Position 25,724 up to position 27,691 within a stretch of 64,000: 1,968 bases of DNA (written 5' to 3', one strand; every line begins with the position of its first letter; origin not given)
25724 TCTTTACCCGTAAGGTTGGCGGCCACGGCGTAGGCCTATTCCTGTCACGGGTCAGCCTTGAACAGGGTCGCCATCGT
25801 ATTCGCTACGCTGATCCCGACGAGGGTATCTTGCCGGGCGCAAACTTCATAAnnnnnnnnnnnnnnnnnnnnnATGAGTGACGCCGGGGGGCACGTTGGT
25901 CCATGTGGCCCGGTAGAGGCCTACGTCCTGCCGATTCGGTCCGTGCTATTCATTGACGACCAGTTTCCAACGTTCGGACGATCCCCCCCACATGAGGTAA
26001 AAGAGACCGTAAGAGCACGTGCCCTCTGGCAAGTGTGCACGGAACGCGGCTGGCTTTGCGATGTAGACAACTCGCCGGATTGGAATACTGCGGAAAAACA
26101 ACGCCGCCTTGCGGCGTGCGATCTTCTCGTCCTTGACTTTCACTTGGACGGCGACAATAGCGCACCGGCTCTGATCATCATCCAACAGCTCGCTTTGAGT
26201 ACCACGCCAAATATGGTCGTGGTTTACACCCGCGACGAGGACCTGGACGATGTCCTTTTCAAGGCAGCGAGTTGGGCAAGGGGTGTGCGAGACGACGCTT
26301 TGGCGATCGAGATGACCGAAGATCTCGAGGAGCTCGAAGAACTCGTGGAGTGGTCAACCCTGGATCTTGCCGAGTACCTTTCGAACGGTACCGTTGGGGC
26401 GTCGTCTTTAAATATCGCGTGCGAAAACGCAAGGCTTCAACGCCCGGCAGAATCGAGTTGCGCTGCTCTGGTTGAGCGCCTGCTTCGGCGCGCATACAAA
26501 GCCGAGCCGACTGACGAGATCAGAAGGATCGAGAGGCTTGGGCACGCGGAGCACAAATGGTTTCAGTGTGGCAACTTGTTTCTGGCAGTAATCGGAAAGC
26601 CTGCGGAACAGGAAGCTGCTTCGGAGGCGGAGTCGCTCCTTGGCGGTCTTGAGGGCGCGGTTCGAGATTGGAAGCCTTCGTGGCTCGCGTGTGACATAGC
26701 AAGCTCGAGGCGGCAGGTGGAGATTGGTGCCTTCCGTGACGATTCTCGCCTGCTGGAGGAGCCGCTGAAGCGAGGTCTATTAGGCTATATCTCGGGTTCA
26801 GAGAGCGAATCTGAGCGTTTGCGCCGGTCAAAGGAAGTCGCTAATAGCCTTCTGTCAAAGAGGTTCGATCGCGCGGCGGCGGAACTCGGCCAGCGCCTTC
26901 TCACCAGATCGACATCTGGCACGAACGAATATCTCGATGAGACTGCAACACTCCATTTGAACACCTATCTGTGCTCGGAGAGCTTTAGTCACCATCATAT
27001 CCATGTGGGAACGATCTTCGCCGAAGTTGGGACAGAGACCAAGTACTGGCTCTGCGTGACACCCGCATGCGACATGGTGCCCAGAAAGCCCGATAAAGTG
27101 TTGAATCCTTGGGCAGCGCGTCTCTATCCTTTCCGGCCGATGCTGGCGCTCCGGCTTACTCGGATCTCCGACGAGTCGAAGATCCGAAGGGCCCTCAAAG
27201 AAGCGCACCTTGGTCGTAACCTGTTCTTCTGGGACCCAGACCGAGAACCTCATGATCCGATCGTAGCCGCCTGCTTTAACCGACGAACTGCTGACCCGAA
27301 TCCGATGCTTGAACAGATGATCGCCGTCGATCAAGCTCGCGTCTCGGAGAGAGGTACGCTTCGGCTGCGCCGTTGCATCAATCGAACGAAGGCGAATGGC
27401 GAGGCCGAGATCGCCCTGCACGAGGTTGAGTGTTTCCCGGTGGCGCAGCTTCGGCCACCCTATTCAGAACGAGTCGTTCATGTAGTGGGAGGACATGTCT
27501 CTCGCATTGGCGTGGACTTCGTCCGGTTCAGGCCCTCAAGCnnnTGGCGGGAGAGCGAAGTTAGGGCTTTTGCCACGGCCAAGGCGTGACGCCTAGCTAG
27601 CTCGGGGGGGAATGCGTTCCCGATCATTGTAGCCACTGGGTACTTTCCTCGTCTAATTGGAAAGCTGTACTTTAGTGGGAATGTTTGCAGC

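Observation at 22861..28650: Low-GC 5.8-kb island: dual-GHKL histidine-kinase giant + coupled receiver protein with novel output + convergent Dcm methylase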

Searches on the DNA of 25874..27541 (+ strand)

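Call 92: search_dna_similar(query=L026:3791-7700:+, collection=ecoli_genomes, mode=distant, max_rows=12)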
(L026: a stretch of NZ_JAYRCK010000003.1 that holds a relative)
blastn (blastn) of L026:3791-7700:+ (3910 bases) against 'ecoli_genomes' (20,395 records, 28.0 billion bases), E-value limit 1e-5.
Records with a match: 212; places in all: 212; records where one place covers at least 80% of the query: 7.
Genomes with a match: 212 of 5426; with a place that covers at least 80% of the query: 7. Places per genome that has any: lowest 1, median 1, highest 1. On chromosomes: 212 places; on plasmids: 0.
Best place of each record, by identity: 60-80% 212.
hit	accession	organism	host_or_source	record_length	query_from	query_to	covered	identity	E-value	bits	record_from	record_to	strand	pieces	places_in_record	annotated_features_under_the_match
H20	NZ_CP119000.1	Escherichia coli strain CE0026f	Bos taurus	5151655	1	3899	100%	69.8%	0e+0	1659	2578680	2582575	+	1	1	ATP-binding protein | DNA cytosine methyltransferase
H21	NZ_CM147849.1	Escherichia coli strain 33F4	Calf of Bos taurus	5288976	1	3899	100%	69.8%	0e+0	1659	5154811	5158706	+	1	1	ATP-binding protein | DNA cytosine methyltransferase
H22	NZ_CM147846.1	Escherichia coli strain 32F4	Calf of Bos taurus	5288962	1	3899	100%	69.8%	0e+0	1659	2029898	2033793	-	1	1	ATP-binding protein | DNA cytosine methyltransferase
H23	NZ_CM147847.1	Escherichia coli strain 33E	farm environment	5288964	1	3899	100%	69.8%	0e+0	1659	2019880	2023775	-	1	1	ATP-binding protein | DNA cytosine methyltransferase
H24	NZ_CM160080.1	Escherichia coli strain GPEC349-628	chicken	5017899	1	3899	100%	69.7%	0e+0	1645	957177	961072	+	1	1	ATP-binding protein | DNA cytosine methyltransferase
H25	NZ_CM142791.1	Escherichia coli strain GPEC1176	chicken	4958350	1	3899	100%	69.7%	0e+0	1645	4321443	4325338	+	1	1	ATP-binding protein | DNA cytosine methyltransferase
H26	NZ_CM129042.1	Escherichia coli strain 400660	Homo sapiens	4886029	1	3899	100%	69.7%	0e+0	1641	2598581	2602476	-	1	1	ATP-binding protein | DNA cytosine methyltransferase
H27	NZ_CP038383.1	Escherichia coli O55:H7 strain DEC5E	Homo sapiens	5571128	220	1666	19%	69.9%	7e-29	307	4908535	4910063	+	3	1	DNA cytosine methyltransferase | ATP-binding protein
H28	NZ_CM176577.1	Escherichia coli strain fS54a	Homo sapiens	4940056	220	1666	19%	69.9%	7e-29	307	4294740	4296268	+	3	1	DNA cytosine methyltransferase | ATP-binding protein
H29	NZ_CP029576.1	Escherichia coli strain DA33135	Homo sapiens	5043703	220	1666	19%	69.7%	9e-28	302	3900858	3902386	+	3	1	DNA cytosine methyltransferase | ATP-binding protein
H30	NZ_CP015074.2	Escherichia coli strain Ecol_745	Homo sapiens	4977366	220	1666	19%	69.7%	9e-28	302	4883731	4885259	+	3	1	DNA cytosine methyltransferase | ATP-binding protein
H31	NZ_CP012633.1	Escherichia coli strain SF-166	Homo sapiens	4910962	220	1666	19%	69.7%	9e-28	302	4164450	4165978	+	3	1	DNA cytosine methyltransferase | ATP-binding protein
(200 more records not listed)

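Call 93: get_annotated_region(hit=H20, flank=12000)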
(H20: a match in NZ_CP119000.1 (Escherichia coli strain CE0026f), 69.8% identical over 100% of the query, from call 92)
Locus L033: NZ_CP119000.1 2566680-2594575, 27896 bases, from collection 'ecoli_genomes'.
description: Escherichia coli strain CE0026f chromosome, complete genome
organism: Escherichia coli strain CE0026f (NCBI taxid 562)
replicon: chromosome; assembly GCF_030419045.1
host: Bos taurus; source: feces; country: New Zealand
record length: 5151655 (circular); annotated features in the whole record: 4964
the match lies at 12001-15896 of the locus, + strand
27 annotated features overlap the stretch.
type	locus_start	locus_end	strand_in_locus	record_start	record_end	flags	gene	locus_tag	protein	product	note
CDS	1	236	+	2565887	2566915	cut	-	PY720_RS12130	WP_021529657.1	ABC transporter permease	-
CDS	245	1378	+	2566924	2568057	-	-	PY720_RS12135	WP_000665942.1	Gfo/Idh/MocA family protein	-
CDS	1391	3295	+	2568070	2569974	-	-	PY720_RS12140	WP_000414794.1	bifunctional 5-dehydro-2-deoxygluconokinase/5-dehydro-2-deoxyphosphogluconate aldolase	-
CDS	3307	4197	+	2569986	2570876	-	iolE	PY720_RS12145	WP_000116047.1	myo-inosose-2 dehydratase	-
CDS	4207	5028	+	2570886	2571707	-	iolB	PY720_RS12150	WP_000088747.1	5-deoxy-glucuronate isomerase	-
CDS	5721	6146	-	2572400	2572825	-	-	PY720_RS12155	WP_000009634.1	hypothetical protein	-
CDS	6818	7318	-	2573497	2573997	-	-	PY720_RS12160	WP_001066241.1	MarR family transcriptional regulator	-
CDS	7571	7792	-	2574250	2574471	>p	-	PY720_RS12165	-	integrase core domain-containing protein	internal stop; incomplete; partial in the middle of a contig; missing N-terminus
CDS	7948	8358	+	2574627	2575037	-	-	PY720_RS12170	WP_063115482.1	transposase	-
CDS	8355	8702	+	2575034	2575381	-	tnpB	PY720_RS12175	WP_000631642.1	IS66 family insertion sequence element accessory protein TnpB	TnpB, as the term is used for proteins encoded by IS66 family insertion elements, is considered an accessory protein, ...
CDS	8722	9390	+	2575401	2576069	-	-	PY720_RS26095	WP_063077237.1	IS66 family transposase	-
CDS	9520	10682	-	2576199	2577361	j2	-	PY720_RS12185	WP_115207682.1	IS3-like element IS3 family transposase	programmed frameshift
CDS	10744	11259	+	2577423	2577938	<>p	-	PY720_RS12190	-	VasL domain-containing protein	frameshifted; internal stop; incomplete; partial in the middle of a contig; missing N-terminus and C-terminus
CDS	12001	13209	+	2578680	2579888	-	-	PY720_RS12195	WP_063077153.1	DNA cytosine methyltransferase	-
CDS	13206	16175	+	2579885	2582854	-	-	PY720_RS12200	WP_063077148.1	ATP-binding protein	-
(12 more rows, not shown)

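Call 94: get_annotated_region(hit=H27, flank=12000)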
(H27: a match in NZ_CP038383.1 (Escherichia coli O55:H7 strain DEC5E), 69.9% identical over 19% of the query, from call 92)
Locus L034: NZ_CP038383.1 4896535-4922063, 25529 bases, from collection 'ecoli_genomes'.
description: Escherichia coli O55:H7 strain DEC5E chromosome, complete genome
organism: Escherichia coli O55:H7 strain DEC5E (NCBI taxid 244320)
replicon: chromosome; assembly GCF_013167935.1
host: Homo sapiens; source: missing; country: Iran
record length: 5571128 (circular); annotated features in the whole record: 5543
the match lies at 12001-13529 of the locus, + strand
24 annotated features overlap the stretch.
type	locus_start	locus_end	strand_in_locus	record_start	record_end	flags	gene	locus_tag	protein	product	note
CDS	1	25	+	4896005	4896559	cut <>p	-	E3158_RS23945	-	transposase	internal stop; incomplete; partial in the middle of a contig; missing N-terminus and C-terminus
CDS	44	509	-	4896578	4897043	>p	-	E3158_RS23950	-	IS630 family transposase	frameshifted; internal stop; incomplete; partial in the middle of a contig; missing N-terminus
CDS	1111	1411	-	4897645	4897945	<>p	-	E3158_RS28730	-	hypothetical protein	frameshifted; incomplete; partial in the middle of a contig; missing N-terminus and C-terminus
CDS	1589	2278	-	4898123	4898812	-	-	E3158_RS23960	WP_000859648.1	N-acetylmannosamine-6-phosphate 2-epimerase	-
CDS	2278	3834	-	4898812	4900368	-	-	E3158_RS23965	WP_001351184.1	maltose/glucose-specific PTS transporter subunit IIC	-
CDS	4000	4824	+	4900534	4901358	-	-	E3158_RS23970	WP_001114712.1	MurR/RpiR family transcriptional regulator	-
CDS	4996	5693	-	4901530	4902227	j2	-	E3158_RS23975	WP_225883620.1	IS1 family transposase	programmed frameshift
CDS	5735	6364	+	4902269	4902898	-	-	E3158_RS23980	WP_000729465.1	hypothetical protein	-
CDS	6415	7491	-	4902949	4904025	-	fic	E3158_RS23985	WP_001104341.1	protein adenylyltransferase Fic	-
CDS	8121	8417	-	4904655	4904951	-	-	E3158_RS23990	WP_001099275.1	helix-turn-helix transcriptional regulator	-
CDS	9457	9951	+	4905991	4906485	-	-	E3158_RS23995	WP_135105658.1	preprotein translocase subunit SecA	-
CDS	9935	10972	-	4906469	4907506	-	-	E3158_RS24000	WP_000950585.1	IS630-like element ISEc40 family transposase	-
CDS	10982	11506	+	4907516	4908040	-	-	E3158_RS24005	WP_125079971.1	hypothetical protein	-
CDS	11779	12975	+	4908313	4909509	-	-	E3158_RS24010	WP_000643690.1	DNA cytosine methyltransferase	-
CDS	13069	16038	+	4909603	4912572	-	-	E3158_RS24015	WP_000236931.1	ATP-binding protein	-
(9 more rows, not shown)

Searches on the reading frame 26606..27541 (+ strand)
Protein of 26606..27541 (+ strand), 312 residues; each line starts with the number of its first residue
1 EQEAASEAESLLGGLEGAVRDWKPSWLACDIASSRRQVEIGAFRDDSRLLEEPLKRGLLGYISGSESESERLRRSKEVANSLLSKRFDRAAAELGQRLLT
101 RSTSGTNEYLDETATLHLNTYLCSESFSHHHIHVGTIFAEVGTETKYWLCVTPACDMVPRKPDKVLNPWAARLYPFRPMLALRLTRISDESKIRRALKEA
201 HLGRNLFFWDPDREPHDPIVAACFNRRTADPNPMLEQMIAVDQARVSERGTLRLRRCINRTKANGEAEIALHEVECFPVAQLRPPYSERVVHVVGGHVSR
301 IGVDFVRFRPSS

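Call 55: predict_structure(alignment_id=A2)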
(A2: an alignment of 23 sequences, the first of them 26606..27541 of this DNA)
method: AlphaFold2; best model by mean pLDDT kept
length: 312 residues; sequences in the alignment: 23
mean_pLDDT: 85.2   pTM: 0.79
mean pLDDT of the five models: 85.2, 84.2, 82.4, 81.8, 79.8
residues with pLDDT >= 90: 121; 70-90: 161; 50-70: 29; < 50: 1
segments of 3 or more residues with pLDDT < 50: none
pLDDT, mean of each block of 10 residues (from residue 1): 78 88 85 81 61 90 84 84 78 84 79 94 92 93 91 62 84 88 94 94 91 90 78 87 90 92 91 95 90 74 84 66
secondary structure, 60 per line:
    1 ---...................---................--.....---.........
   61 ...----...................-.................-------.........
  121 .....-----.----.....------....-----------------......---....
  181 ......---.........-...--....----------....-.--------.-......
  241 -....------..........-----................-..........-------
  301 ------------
elements in order: H4-22 H26-41 H44-48 H52-63 H68-86 H88-104 H112-123 E136-140 E147-150 H168-173 E177-186 H190-198 E205-208 E219-222 E235-240 E252-261 E267-282 H284-293

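Call 73: search_protein_families(library=pfam, alignment_id=A2, max_evalue=10)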
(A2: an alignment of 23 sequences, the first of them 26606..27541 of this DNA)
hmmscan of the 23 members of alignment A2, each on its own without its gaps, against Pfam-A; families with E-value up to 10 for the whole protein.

A. member 1, window:26606-27541:+ (312 aa): 0 families

B. families by the number of members that match (of 23 scanned): 5 families
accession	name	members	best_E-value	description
PF09867.14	TagF_N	1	5.2e-05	TagF N-terminal domain, Type VI secretion system-associated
PF18423.6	zf_CopZ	1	0.067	Zinc binding domain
PF25507.1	OB_POT1A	1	0.15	POT1A-like, OB fold domain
PF21373.2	ZNHIT3_C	1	0.23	Zinc finger HIT domain-containing protein 3, C-terminal domain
PF08275.17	DNAG_N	1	0.25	DNA primase catalytic core, N-terminal domain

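Call 75: search_protein_representatives(alignment_id=A2)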
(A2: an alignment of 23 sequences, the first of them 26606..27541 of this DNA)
Query: 23 sequences, 310 profile positions. Proteins with E-value up to 0.001 (for the whole library): 705; up to 1e-10: 541; up to 1e-30: 352. The best 150 are listed.
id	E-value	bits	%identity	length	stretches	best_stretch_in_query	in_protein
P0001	3.2e-124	430.6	-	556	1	1-307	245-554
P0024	1.5e-119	415.2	-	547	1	3-305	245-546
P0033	3.3e-109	381.3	-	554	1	5-307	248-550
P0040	1.3e-107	376.0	-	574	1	3-307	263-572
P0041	8.7e-98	343.7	-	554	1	3-306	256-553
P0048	1.0e-86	307.4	-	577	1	4-307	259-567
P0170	2.9e-82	292.7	-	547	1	5-307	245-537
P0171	1.3e-72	261.1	-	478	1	4-309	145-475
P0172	4.0e-71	256.2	-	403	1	9-309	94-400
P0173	1.1e-70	254.8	-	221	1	82-306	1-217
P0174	5.5e-68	245.9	-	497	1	2-305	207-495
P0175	2.4e-67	243.7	-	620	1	3-306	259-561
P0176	3.7e-66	239.8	-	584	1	4-306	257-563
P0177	1.6e-65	237.8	-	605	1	3-304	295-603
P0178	3.1e-65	236.8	-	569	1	4-305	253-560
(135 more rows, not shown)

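Call 84: fold_search(model_id=the predicted structure, library=pdb)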
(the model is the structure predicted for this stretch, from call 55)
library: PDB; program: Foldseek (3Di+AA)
matches with E <= 10: 699; with E <= 0.001: 0
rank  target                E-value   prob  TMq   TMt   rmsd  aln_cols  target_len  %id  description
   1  7ztr                  6.6e-02  0.09  0.11  0.14  18.3       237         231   11  Crystal structure of the carotenoid-binding protein domain from silkworm Bombyx mori (BmCBP) in the apoform, W232F mutan (released 2022-10-26)
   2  5zhg                  7.4e-02  0.21  0.14  0.23  15.4       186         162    8  Human group C rotavirus VP8*s recognize type A histo-blood group antigens as ligands (released 2018-04-11)
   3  8yfq_A                1.0e-01  0.06  0.09  0.03  24.8       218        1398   10  Cryo EM structure of Komagataella phaffii RNAPII-Rat1-Rai1 pre-termination complex (released 2024-09-25)
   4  7nkx_A                1.3e-01  0.08  0.10  0.04  24.5       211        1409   10  RNA polymerase II-Spt4/5-nucleosome-Chd1 structure (released 2021-08-25)
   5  7zvr                  1.3e-01  0.07  0.10  0.13  17.7       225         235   10  Crystal structure of the carotenoid-binding protein domain from silkworm Bombyx mori (BmCBP) complexed with zeaxanthin (released 2022-10-26)
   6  3cqz_A                1.4e-01  0.08  0.09  0.03  24.5       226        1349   11  Crystal structure of 10 subunit RNA polymerase II in complex with the inhibitor alpha-amanitin (released 2008-07-22)
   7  6inq_A                1.5e-01  0.05  0.08  0.03  24.5       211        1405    8  RNA polymerase II elongation complex stalled at SHL(-1) of the nucleosome, with foreign DNA (+1 position) (released 2019-04-03)
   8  6a5l_A                1.8e-01  0.04  0.08  0.03  24.7       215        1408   10  RNA polymerase II elongation complex stalled at SHL(-1) of the nucleosome, with foreign DNA (released 2018-10-03)
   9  7zs9_A                1.9e-01  0.08  0.11  0.03  27.8       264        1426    9  Yeast RNA polymerase II transcription pre-initiation complex with the +1 nucleosome (complex A) (released 2022-11-16)
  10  7ztq                  1.9e-01  0.07  0.12  0.14  17.8       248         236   10  Crystal structure of the carotenoid-binding protein domain from silkworm Bombyx mori (BmCBP) in the apoform (released 2022-10-26)
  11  7ztu                  2.0e-01  0.08  0.11  0.14  16.8       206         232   10  Crystal structure of the carotenoid-binding protein domain from silkworm Bombyx mori (BmCBP) in the apoform, D162L mutan (released 2022-10-26)
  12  6upy_A                2.1e-01  0.06  0.09  0.03  25.8       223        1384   11  RNA polymerase II elongation complex with 5-guanidinohydantoin lesion in state 2E (released 2020-06-10)
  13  8yfr_A                2.1e-01  0.05  0.09  0.03  24.9       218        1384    9  Cryo EM structure of Komagataella phaffii Rat1-Rai1 complex bound within the RNAPII cleft (released 2024-09-25)
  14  6yfc_AA               2.3e-01  0.35  0.14  0.28   9.6       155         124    8  Virus-like particle of bacteriophage AVE019 (released 2020-09-02)
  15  7zvq                  2.4e-01  0.07  0.12  0.15  17.6       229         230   10  Crystal structure of the carotenoid-binding protein domain from silkworm Bombyx mori (BmCBP) in the apoform, S206V mutan (released 2022-10-26)
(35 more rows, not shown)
